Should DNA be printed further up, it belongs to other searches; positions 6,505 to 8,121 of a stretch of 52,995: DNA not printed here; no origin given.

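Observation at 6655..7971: HisI-HisE fused to a SpoT/Mesh1-type HD (small alarmone hydrolase-like) domain at the end of the his operon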

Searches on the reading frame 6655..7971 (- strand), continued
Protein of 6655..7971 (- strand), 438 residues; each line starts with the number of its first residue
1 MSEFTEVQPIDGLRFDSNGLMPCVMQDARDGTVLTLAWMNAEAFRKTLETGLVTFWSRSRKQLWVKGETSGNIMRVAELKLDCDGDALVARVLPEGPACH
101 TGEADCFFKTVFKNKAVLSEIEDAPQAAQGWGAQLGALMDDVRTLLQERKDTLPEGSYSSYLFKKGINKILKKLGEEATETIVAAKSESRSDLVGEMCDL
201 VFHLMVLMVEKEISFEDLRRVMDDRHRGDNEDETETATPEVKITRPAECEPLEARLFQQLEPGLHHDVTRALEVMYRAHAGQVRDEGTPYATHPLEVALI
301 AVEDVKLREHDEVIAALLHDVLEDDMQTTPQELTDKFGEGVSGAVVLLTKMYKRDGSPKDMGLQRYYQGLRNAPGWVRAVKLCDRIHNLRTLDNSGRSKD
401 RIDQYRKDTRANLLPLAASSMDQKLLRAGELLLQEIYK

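Call 19: find_encoding_contigs(protein=P0031, flank=10000, max_places=2)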
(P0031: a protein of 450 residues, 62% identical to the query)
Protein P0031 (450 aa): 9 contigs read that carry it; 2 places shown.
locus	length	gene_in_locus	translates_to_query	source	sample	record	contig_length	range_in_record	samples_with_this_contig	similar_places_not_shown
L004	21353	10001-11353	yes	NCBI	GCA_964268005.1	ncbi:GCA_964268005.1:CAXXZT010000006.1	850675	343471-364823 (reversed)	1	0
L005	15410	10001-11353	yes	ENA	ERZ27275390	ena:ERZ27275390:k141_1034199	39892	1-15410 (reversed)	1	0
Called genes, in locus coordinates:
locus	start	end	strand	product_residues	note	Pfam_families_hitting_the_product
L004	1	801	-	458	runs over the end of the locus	-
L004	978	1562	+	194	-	PF00005:ABC_tran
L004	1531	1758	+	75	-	-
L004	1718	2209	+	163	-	PF13442:Cytochrome_CBB3 (weak)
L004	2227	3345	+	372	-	PF13393:tRNA-synt_His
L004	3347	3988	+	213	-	PF01634:HisG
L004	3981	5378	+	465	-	PF00815:Histidinol_dh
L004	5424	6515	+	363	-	PF00155:Aminotran_1_2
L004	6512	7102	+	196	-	PF00475:IGPD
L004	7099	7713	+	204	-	PF00117:GATase, PF07685:GATase_3 (faint)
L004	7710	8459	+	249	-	PF00977:His_biosynth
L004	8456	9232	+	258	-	PF00977:His_biosynth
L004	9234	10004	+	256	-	PF00977:His_biosynth, PF05690:ThiG (faint), PF01180:DHO_dh (faint), PF02581:TMP-TENI (faint), PF03060:NMO (faint)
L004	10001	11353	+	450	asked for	PF01502:PRA-CH, PF01503:PRA-PH, PF13328:HD_4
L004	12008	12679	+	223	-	-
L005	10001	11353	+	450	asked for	PF01502:PRA-CH, PF01503:PRA-PH, PF13328:HD_4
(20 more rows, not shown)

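Call 36: find_encoding_contigs(protein=P0041, flank=10000, max_places=2)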
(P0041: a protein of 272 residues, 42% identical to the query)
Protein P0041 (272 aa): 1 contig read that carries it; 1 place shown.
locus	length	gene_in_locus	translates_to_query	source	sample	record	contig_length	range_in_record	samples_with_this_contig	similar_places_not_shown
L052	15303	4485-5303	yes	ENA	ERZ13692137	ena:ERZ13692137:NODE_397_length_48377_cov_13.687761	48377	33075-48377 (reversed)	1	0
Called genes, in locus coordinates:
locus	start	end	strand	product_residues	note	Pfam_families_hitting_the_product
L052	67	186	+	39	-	-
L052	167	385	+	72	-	-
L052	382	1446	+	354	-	PF00155:Aminotran_1_2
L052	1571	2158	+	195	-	PF00475:IGPD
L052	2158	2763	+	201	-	PF00117:GATase, PF07685:GATase_3, PF01174:SNO (faint)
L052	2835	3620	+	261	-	PF00977:His_biosynth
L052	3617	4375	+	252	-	PF00977:His_biosynth, PF01207:Dus (faint)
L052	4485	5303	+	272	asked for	PF01502:PRA-CH, PF01503:PRA-PH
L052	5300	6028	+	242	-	PF02811:PHP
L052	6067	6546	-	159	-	-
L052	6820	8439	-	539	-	PF04542:Sigma70_r2, PF04545:Sigma70_r4 (faint), PF08281:Sigma70_r4_2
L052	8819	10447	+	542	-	PF08245:Mur_ligase_M, PF08353:MurT_C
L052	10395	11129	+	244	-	PF07685:GATase_3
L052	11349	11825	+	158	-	PF13480:Acetyltransf_6 (weak), PF13673:Acetyltransf_10, PF00583:Acetyltransf_1, PF13508:Acetyltransf_7, PF08445:FR47 (weak)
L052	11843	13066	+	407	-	PF01960:ArgJ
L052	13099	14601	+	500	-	PF00884:Sulfatase, PF01663:Phosphodiest (faint), PF16347:SGSH_C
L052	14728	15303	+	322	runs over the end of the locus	PF00696:AA_kinase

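Call 37: find_encoding_contigs(protein=P0040, flank=10000, max_places=2)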
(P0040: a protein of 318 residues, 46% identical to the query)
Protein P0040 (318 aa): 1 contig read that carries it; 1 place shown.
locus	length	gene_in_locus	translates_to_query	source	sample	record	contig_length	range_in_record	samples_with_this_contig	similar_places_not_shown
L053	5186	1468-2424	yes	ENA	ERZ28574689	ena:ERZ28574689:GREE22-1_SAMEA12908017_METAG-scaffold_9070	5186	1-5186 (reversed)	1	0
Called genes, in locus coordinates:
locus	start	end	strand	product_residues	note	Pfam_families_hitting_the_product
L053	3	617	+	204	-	?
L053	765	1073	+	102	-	PF00085:Thioredoxin, PF14595:Thioredoxin_9, PF13192:Thioredoxin_3 (faint), PF13098:Thioredoxin_2, PF13905:Thioredoxin_8 (faint)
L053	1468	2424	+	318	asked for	PF01502:PRA-CH, PF01503:PRA-PH, PF01502:PRA-CH, PF01503:PRA-PH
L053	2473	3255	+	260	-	PF02811:PHP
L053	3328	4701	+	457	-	PF03023:MurJ, PF01554:MatE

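Call 38: search_protein_families(library=ncbifam, proteins=[L052:5300-6028:+, L053:2473-3255:+, L003:15991-16806:-], max_evalue=0.001)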
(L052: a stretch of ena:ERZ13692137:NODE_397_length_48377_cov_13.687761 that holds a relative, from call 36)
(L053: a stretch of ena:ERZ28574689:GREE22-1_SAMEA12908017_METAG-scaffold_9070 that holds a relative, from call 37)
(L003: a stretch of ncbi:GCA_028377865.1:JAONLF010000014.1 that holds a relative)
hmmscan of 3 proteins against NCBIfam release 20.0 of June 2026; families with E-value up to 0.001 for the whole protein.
L052:5300-6028:+ (242 aa): 9 families
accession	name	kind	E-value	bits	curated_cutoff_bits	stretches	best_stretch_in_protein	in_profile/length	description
TIGR01856.1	hisJ_fam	subfamily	4.4e-31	108.5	90.2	1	5-236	2-241/252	histidinol-phosphatase HisJ family protein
NF005596.0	PRK07328.1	subfamily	8.5e-24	84.4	202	1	4-238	4-236/269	histidinol-phosphatase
NF005996.1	PRK08123.1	equivalog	1e-22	80.7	133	1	7-238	4-254/262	histidinol-phosphatase HisJ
NF005235.0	PRK06740.1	equivalog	2.1e-10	40.5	442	1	76-238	151-299/335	histidinol phosphate phosphatase domain-containing protein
NF004981.0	PRK06361.1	equivalog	3.1e-05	23.4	117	1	5-80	3-70/217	histidinol phosphate phosphatase domain-containing protein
NF006375.0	PRK08609.1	equivalog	3.1e-05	22.8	426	1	4-101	337-439/571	DNA polymerase/3'-5' exonuclease PolX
NF004086.0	PRK05588.1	equivalog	6.4e-05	23.1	321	1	77-236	73-223/255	histidinol phosphate phosphatase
NF006251.0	PRK08392.1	equivalog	9.7e-05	21.9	212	1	5-109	3-105/216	hypothetical protein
NF005928.0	PRK07945.1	equivalog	0.00043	19.7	250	0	5-94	101-188/337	PHP domain-containing protein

L053:2473-3255:+ (260 aa): 8 families
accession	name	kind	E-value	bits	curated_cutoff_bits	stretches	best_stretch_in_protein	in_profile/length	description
TIGR01856.1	hisJ_fam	subfamily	1.9e-26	93.3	90.2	1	3-235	12-250/252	histidinol-phosphatase HisJ family protein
NF005596.0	PRK07328.1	subfamily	1e-25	90.7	202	1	7-249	19-257/269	histidinol-phosphatase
NF005996.1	PRK08123.1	equivalog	1.1e-24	87.1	133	1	5-234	15-260/262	histidinol-phosphatase HisJ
NF005235.0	PRK06740.1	equivalog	1.6e-08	34.4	442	1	62-250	148-321/335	histidinol phosphate phosphatase domain-containing protein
NF005928.0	PRK07945.1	equivalog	4.1e-08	33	250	1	2-75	109-180/337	PHP domain-containing protein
NF006702.0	PRK09248.1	domain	1.6e-07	31.1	264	1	163-253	135-224/246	PHP domain-containing protein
NF006375.0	PRK08609.1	equivalog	1.7e-07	30.2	426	1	2-76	346-418/571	DNA polymerase/3'-5' exonuclease PolX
NF005597.0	PRK07329.1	equivalog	3.3e-07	30.1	303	1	46-250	55-248/257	hypothetical protein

L003:15991-16806:- (271 aa): 10 families
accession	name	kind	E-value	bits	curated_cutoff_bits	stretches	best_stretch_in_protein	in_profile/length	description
NF041577.1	nside_bi_sphtase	equivalog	6.2e-58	196.1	400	1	2-245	4-255/276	3',5'-nucleoside bisphosphate phosphatase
NF047791.1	RNaseRnm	equivalog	2.9e-51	174.4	375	1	2-241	3-251/275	RNase RNM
NF041661.1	Cycl_ph_dihydrol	equivalog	2e-29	102.8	500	1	3-241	1-245/259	phosphoribosyl 1,2-cyclic phosphate 1,2-diphosphodiesterase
NF038032.1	CehA_McbA_metalo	domain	2e-18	66.9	80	2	2-82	5-82/315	CehA/McbA family metallohydrolase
NF004981.0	PRK06361.1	equivalog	1.4e-09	37.6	117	1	1-73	1-80/217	histidinol phosphate phosphatase domain-containing protein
NF045780.1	TrlF_fam_ATP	equivalog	7e-08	31.6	350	1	3-77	9-95/944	TrlF family AAA-like ATPase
NF004225.0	PRK05672.1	subfamily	1e-06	27.1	939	1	6-105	13-112/1047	error-prone DNA polymerase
NF005928.0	PRK07945.1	equivalog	0.00012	21.5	250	1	3-41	101-139/337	PHP domain-containing protein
NF006375.0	PRK08609.1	equivalog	0.00023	19.8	426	1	3-41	338-376/571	DNA polymerase/3'-5' exonuclease PolX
NF006702.0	PRK09248.1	domain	0.00093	18.7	264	0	2-59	5-61/246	PHP domain-containing protein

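Call 58: predict_structure(alignment_id=A1)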
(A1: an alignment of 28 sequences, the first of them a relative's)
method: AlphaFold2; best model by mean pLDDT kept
length: 438 residues; sequences in the alignment: 28
mean_pLDDT: 71.1   pTM: 0.49
mean pLDDT of the five models: 71.1, 70.3, 68.3, 66.8, 65.6
residues with pLDDT >= 90: 147; 70-90: 98; 50-70: 64; < 50: 129
segments of 3 or more residues with pLDDT < 50: 1-9, 102-136, 138-143, 145-147, 152-171, 173-190, 209-216, 222-242
pLDDT, mean of each block of 10 residues (from residue 1): 39 75 72 69 83 78 65 69 65 60 43 39 40 43 46 42 43 47 46 50 52 49 44 38 76 95 86 91 89 97 97 97 90 91 96 89 93 96 97 89 93 89 94 94
secondary structure, 60 per line:
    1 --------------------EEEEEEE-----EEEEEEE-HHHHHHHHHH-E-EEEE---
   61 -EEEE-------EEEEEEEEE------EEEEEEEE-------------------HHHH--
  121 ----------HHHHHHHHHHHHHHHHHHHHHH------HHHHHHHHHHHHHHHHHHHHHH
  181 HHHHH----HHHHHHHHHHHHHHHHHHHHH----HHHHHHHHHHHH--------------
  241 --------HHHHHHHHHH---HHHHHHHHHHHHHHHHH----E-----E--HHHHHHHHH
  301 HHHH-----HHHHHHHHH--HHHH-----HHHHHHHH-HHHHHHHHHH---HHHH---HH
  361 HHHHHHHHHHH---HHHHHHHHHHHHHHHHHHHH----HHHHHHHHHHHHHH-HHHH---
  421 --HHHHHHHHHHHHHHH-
elements in order: E21-27 E33-39 H41-50 E54-57 E62-65 E73-81 E88-95 H115-118 H131-152 H159-185 H190-210 H215-226 H249-258 H262-278 H292-304 H310-318 H321-324 H330-337 H339-348 H352-355 H359-371 H375-394 H399-412 H414-417 H423-437

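Call 63: fold_search(model_id=the predicted structure, library=pdb)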
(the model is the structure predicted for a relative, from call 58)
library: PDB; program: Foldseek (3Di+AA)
matches with E <= 10: 236; with E <= 0.001: 56
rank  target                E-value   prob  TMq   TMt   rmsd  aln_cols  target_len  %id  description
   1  6j2l_A                3.5e-12  1.00  0.20  0.43  15.2       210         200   38  Crystal structure of Bi-functional enzyme (released 2020-01-01)
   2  6j22_A                1.3e-11  1.00  0.20  0.43  15.8       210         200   38  Crystal structure of Bi-functional enzyme (released 2020-01-01)
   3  7bgn_F                2.3e-11  1.00  0.22  0.45  17.7       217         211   29  Crystal structure of MtHISN2-AMP complex, a bifunctional enzyme from the histidine biosynthetic pathway (released 2021-05-19)
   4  7bgn_E                4.1e-11  1.00  0.22  0.47  17.4       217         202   30  Crystal structure of MtHISN2-AMP complex, a bifunctional enzyme from the histidine biosynthetic pathway (released 2021-05-19)
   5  7bgn_A                5.1e-11  1.00  0.22  0.46  17.7       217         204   30  Crystal structure of MtHISN2-AMP complex, a bifunctional enzyme from the histidine biosynthetic pathway (released 2021-05-19)
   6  7bgm_B                5.1e-11  1.00  0.22  0.45  17.9       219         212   32  Crystal structure of MtHISN2, a bifunctional enzyme from the histidine biosynthetic pathway (released 2021-05-19)
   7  7bgm_A                7.7e-11  1.00  0.22  0.45  17.9       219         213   32  Crystal structure of MtHISN2, a bifunctional enzyme from the histidine biosynthetic pathway (released 2021-05-19)
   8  7bgn_D                1.2e-10  1.00  0.22  0.47  17.8       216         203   30  Crystal structure of MtHISN2-AMP complex, a bifunctional enzyme from the histidine biosynthetic pathway (released 2021-05-19)
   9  7bgn_B                1.4e-10  1.00  0.22  0.46  17.8       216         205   30  Crystal structure of MtHISN2-AMP complex, a bifunctional enzyme from the histidine biosynthetic pathway (released 2021-05-19)
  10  7bgn_C                1.9e-10  1.00  0.22  0.46  17.7       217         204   29  Crystal structure of MtHISN2-AMP complex, a bifunctional enzyme from the histidine biosynthetic pathway (released 2021-05-19)
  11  6j22_B                3.9e-10  1.00  0.19  0.43  15.3       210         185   36  Crystal structure of Bi-functional enzyme (released 2020-01-01)
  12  6j2l_B                5.1e-10  1.00  0.19  0.43  15.2       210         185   36  Crystal structure of Bi-functional enzyme (released 2020-01-01)
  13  1zps_A                5.7e-08  1.00  0.20  0.68   3.3        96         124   50  Crystal structure of Methanobacterium thermoautotrophicum phosphoribosyl-AMP cyclohydrolase HisI (released 2005-08-30)
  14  1zps_B                2.2e-07  1.00  0.20  0.66   3.4        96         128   50  Crystal structure of Methanobacterium thermoautotrophicum phosphoribosyl-AMP cyclohydrolase HisI (released 2005-08-30)
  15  5vxa_A                2.0e-06  1.00  0.35  0.83   2.5       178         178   27  Structure of the human Mesh1-NADPH complex (released 2018-05-23)
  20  6yvc_C                3.9e-06  1.00  0.34  0.82   2.6       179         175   30  Crystal structure of the small alarmone hydrolase (SAH) of Pseudomonas aeruginosa (released 2021-05-12)
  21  6yvc_B                3.9e-06  1.00  0.34  0.82   2.8       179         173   30  Crystal structure of the small alarmone hydrolase (SAH) of Pseudomonas aeruginosa (released 2021-05-12)
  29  6yvc_D                8.6e-06  1.00  0.33  0.80   3.0       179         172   30  Crystal structure of the small alarmone hydrolase (SAH) of Pseudomonas aeruginosa (released 2021-05-12)
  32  6yvc_A                1.2e-05  1.00  0.35  0.82   2.9       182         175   29  Crystal structure of the small alarmone hydrolase (SAH) of Pseudomonas aeruginosa (released 2021-05-12)
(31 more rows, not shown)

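Call 67: search_protein_representatives(protein=window:6655-7971:-)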
Query: 438 residues. Proteins with E-value up to 0.001 (for the whole library): 23227; up to 1e-10: 6302; up to 1e-30: 476. The best 150 are listed.
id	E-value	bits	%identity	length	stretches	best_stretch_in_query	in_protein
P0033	3.7e-183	625.6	63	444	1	12-437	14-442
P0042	2.9e-72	260.3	49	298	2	50-232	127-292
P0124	7.9e-69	249.0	59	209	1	233-438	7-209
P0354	1.7e-53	198.5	43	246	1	8-228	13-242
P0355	3.6e-53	197.4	48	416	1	13-222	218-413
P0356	2.0e-52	195.0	50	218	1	15-226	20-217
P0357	6.3e-52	193.3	47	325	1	13-219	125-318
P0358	1.5e-51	192.1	49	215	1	13-234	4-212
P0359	1.8e-51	191.8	46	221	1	13-227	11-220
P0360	1.8e-51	191.8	48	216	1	10-231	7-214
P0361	7.2e-51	189.8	46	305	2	10-116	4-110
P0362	1.0e-50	189.4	49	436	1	10-225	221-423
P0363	1.1e-50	189.3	49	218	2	7-107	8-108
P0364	1.2e-50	189.2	47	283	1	12-224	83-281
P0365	3.2e-50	187.7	44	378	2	13-219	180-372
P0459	5.1e-43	164.0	50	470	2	10-107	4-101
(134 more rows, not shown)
